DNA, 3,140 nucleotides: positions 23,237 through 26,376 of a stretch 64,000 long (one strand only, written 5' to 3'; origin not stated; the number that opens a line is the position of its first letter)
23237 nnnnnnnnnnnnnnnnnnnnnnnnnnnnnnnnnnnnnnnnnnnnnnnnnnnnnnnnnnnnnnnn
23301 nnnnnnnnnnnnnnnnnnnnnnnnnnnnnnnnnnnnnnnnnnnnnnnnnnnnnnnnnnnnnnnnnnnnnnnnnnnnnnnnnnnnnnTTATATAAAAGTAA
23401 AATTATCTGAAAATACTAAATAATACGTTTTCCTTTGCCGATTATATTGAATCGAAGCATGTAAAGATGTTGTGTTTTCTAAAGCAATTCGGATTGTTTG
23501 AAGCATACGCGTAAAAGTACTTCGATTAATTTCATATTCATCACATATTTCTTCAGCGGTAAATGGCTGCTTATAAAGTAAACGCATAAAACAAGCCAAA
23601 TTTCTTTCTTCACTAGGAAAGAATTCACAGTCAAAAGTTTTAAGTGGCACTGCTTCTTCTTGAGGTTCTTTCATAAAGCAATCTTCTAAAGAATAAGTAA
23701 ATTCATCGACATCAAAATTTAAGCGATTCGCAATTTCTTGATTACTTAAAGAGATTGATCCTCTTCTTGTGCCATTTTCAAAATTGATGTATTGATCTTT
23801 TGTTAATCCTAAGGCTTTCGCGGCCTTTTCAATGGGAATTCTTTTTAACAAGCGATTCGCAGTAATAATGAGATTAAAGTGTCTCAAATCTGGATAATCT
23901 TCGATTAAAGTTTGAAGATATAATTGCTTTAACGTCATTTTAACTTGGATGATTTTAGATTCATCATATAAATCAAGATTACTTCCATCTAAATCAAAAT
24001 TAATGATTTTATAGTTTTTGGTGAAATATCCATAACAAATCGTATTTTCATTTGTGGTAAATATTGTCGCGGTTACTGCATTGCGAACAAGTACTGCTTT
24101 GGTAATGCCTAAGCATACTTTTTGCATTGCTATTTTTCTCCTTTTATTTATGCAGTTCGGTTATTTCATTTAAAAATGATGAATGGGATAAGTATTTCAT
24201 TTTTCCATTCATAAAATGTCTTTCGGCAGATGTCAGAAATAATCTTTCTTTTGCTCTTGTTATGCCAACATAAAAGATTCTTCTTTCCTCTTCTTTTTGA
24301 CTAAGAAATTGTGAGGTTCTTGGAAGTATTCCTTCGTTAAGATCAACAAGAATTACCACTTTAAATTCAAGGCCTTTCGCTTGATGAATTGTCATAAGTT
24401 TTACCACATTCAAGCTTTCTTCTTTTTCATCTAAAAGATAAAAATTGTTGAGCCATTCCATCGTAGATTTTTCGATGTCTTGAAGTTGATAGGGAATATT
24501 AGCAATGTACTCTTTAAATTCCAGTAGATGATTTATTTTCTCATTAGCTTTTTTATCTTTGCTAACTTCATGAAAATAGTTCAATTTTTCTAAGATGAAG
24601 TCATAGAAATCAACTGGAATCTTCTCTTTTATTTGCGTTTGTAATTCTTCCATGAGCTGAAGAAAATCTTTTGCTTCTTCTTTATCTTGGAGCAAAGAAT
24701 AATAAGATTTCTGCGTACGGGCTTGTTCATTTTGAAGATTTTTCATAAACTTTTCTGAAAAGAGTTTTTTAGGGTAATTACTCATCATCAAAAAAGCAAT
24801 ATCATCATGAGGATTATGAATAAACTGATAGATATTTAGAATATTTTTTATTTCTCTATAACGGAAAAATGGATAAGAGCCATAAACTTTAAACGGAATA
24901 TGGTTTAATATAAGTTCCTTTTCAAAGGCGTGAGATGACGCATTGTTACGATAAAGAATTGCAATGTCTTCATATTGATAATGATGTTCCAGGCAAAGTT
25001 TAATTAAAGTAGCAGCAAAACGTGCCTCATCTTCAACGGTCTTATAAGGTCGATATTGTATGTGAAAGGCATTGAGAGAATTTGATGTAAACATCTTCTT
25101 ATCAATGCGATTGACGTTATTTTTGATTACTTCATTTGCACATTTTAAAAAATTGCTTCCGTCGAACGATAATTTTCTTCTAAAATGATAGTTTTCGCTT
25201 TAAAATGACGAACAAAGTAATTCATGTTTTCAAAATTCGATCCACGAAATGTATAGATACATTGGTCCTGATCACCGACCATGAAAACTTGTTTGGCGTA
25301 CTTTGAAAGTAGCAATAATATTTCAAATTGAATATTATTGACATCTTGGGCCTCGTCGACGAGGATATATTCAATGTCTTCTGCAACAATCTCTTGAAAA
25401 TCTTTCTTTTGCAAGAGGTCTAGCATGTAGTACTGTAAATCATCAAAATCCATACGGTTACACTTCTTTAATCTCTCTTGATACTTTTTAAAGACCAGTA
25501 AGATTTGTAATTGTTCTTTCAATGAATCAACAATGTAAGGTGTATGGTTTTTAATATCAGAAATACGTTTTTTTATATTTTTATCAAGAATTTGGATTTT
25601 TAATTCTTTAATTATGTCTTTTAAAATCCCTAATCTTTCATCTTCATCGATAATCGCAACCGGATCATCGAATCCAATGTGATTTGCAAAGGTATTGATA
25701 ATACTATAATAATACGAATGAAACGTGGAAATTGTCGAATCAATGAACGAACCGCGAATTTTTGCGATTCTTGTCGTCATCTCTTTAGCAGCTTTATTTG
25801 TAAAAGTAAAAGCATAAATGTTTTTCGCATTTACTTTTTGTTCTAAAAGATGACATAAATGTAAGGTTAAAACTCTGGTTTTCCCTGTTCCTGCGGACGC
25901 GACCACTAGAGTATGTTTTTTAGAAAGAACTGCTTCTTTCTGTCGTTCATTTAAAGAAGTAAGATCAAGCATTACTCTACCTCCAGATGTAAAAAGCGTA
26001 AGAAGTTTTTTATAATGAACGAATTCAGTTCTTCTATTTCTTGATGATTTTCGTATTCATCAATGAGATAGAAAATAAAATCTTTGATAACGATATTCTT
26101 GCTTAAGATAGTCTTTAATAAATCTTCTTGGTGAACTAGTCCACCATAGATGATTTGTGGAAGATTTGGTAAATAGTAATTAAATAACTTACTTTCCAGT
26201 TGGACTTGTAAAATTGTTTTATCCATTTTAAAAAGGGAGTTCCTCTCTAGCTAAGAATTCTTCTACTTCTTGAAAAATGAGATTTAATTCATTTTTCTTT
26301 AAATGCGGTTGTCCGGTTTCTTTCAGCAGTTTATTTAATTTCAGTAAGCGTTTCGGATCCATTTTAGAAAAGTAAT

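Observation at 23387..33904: GC-richer 10.5 kb operon: Rep_trans + helicase + membrane ATPase + three proteins with signal peptide, C-terminal TM and basic tail, and no T4SS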

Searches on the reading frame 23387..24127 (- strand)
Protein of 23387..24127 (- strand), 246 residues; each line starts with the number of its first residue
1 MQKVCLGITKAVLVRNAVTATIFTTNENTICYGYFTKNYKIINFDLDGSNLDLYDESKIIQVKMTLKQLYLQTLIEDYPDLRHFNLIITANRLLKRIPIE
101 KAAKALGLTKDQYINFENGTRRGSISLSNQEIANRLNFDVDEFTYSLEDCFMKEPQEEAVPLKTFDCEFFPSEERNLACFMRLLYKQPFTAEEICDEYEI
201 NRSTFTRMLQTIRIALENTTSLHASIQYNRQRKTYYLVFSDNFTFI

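Call 3: search_protein_families(library=pfam, proteins=[window:23387-24127:-], max_evalue=0.1)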
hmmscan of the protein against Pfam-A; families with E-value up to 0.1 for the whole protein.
window:23387-24127:- (246 aa): 6 families
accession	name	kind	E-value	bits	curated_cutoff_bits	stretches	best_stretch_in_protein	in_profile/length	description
PF13384.12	HTH_23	-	0.0014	18.8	24.6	0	181-210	11-39/50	Homeodomain-like domain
PF01381.28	HTH_3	-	0.013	16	23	1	92-129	5-40/55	Helix-turn-helix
PF02796.21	HTH_7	-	0.016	15.8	23.8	0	181-209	14-42/45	Helix-turn-helix domain of resolvase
PF04297.20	UPF0122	-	0.031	14.9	22.7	1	178-219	23-64/101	Putative helix-turn-helix protein, YlxM / p13 like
PF08279.18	HTH_11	-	0.088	13.1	25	0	183-213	8-40/55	HTH domain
PF07374.17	DUF1492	-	0.094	13.3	21.5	0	179-213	62-96/100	Protein of unknown function (DUF1492)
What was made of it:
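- Checked: 246-aa weak-HTH protein, 23387-24127 (Pfam, call 3)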

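Call 4: search_protein_families(library=phrogs, proteins=[window:23387-24127:-], max_evalue=0.1)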
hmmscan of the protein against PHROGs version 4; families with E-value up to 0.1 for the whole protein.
window:23387-24127:- (246 aa): 4 families
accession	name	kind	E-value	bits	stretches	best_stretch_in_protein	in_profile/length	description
phrog_8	-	transcription regulation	0.0016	19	1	74-196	161-254/346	transcriptional regulator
phrog_36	-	transcription regulation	0.025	15.2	1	179-218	146-189/220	transcriptional regulator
phrog_1740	-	transcription regulation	0.048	13.1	0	180-219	176-215/567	RNA polymerase sigma factor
phrog_7241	-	transcription regulation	0.091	13.8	0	88-142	66-119/122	transcriptional regulator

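Call 10: search_protein_families(library=ncbifam, proteins=[window:23387-24127:-], max_evalue=0.1)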
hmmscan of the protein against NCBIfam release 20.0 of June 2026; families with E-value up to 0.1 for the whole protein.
window:23387-24127:- (246 aa): 2 families
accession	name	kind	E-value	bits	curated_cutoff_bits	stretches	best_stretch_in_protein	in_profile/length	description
TIGR03001.1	Sig-70_gmx1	subfamily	0.026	13.8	154.6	1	171-220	163-209/244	RNA polymerase sigma-70 factor, Myxococcales family 1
TIGR02937.1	sigma70-ECF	superfamily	0.027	14.1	42.9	0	181-217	126-162/165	sigma-70 family RNA polymerase sigma factor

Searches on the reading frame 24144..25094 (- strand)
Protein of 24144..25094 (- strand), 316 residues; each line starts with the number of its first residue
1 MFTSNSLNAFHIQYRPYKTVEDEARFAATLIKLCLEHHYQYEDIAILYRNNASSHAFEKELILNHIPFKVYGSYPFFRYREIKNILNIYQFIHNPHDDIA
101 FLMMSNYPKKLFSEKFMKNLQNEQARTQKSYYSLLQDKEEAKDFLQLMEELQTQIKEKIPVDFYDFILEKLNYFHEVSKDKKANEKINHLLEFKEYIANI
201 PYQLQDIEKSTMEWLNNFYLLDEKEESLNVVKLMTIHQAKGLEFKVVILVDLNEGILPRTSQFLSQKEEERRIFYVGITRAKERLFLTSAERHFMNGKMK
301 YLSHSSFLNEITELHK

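Call 3: search_protein_families(library=pfam, proteins=[window:24144-25094:-], max_evalue=0.1)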
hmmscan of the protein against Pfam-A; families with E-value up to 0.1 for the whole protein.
window:24144-25094:- (316 aa): 4 families
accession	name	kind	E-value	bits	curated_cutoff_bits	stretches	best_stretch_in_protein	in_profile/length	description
PF13361.12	UvrD_C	-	2.5e-51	175.6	25.6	1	12-291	42-349/350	UvrD-like helicase C-terminal domain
PF13538.12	UvrD_C_2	-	1.4e-11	44.5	27.4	1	233-287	4-51/52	UvrD-like helicase C-terminal domain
PF01443.25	Viral_helicase1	-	0.0022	18.3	21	1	229-286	178-225/228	Viral superfamily 1 RNA helicase core domain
PF13087.12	AAA_12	-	0.0088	16.1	27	1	137-288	88-191/195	AAA domain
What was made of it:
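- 24144..25972 (-): UvrD/PcrA-type SF1 helicase, interrupted by a 2-nt insertion (TTTTTT instead of TTTT) at 25151-25152. Pfam on both halves (call 3).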

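Call 4: search_protein_families(library=phrogs, proteins=[window:24144-25094:-], max_evalue=0.1)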
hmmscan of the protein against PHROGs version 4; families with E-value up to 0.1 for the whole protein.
window:24144-25094:- (316 aa): 6 families
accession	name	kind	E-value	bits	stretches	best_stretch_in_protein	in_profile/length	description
phrog_1967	-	DNA, RNA and nucleotide metabolism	1e-37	131.2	1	30-311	471-692/776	DNA helicase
phrog_325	-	DNA, RNA and nucleotide metabolism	2.1e-06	27.3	1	161-296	768-875/986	Dda-like helicase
phrog_7966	-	unknown function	0.0014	19.7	1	165-218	12-62/88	-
phrog_25411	-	unknown function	0.012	15.3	1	224-288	534-596/627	-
phrog_14128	-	unknown function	0.047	14.6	0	222-256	39-72/99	-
phrog_8446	-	DNA, RNA and nucleotide metabolism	0.058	14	0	5-49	159-203/211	HNH endonuclease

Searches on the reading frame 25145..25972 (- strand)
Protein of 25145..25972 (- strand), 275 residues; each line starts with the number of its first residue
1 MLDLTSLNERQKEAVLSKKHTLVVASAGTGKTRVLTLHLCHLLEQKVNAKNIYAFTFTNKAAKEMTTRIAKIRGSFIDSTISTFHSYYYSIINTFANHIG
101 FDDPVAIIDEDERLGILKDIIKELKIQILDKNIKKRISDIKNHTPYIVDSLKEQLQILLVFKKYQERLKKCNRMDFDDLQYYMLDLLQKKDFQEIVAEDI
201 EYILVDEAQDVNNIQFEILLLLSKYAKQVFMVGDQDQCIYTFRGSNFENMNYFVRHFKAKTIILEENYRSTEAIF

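Call 3: search_protein_families(library=pfam, proteins=[window:25145-25972:-], max_evalue=0.1)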
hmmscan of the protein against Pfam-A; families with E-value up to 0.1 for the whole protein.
window:25145-25972:- (275 aa): 12 families
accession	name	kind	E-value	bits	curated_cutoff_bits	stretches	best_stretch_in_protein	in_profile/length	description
PF00580.27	UvrD-helicase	-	2.5e-64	218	23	1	7-257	1-270/271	UvrD/REP helicase N-terminal domain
PF13245.12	AAA_19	-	3.7e-25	89.1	25.1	1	11-243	1-134/134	AAA domain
PF13604.12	AAA_30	-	1.1e-11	45.3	27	2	7-113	2-99/191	AAA domain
PF13401.12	AAA_22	-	4.7e-07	30.6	27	1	18-126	5-106/130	AAA domain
PF13086.12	AAA_11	-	3.1e-06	27.6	27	1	7-112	2-117/257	AAA domain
PF01443.25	Viral_helicase1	-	0.0032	17.7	21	0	198-257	58-116/228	Viral superfamily 1 RNA helicase core domain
PF13173.12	AAA_14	-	0.0034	17.8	27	1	160-233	19-97/129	AAA domain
PF02562.22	PhoH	-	0.0038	17.2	27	0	202-238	122-158/205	PhoH-like protein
PF05127.21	NAT10_TcmA_helicase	-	0.0081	16.5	22.7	0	23-71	2-48/176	RNA cytidine acetyltransferase NAT10/TcmA, helicase domain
PF12775.13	AAA_7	-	0.0081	16.2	25.8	1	14-61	29-75/181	P-loop containing dynein motor region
PF00270.35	DEAD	-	0.01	16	26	1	13-74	9-70/167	DEAD/DEAH box helicase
PF03237.21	Terminase_6N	-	0.013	15.6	22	0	24-82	3-64/215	Terminase large subunit, T4likevirus-type, N-terminal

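Call 4: search_protein_families(library=phrogs, proteins=[window:25145-25972:-], max_evalue=0.1)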
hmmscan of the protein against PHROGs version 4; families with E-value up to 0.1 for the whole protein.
window:25145-25972:- (275 aa): 7 families
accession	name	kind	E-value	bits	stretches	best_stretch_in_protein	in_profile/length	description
phrog_1967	-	DNA, RNA and nucleotide metabolism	5.6e-64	218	1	6-274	152-438/776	DNA helicase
phrog_325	-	DNA, RNA and nucleotide metabolism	1.6e-10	41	1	6-271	470-644/986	Dda-like helicase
phrog_170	-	other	4.4e-06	27.3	1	4-51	73-123/323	PhoH-like phosphate starvation-inducible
phrog_25205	-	unknown function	0.00017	21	0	6-110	3-112/607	-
phrog_2765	-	other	0.00026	21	1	201-272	360-435/443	PhoH-like phosphate starvation-inducible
phrog_25471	-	unknown function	0.0012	20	1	13-86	16-88/162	-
phrog_10601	-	unknown function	0.062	14.6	0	182-226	49-92/96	-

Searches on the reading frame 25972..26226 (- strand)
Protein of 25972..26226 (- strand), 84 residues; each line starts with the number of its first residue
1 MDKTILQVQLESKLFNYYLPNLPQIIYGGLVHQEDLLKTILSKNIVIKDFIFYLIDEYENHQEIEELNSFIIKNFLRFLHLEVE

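Call 3: search_protein_families(library=pfam, proteins=[window:25972-26226:-], max_evalue=0.1)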
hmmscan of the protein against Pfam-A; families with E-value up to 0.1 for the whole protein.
window:25972-26226:- (84 aa): 0 families

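Call 4: search_protein_families(library=phrogs, proteins=[window:25972-26226:-], max_evalue=0.1)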
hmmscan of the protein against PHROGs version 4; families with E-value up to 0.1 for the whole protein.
window:25972-26226:- (84 aa): 1 family
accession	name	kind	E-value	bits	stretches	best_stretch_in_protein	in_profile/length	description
phrog_19477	-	unknown function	0.019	16.2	1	45-66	30-51/68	-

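Call 10: search_protein_families(library=ncbifam, proteins=[window:25972-26226:-], max_evalue=0.1)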
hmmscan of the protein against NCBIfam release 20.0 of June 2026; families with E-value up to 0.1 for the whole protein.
window:25972-26226:- (84 aa): 0 families
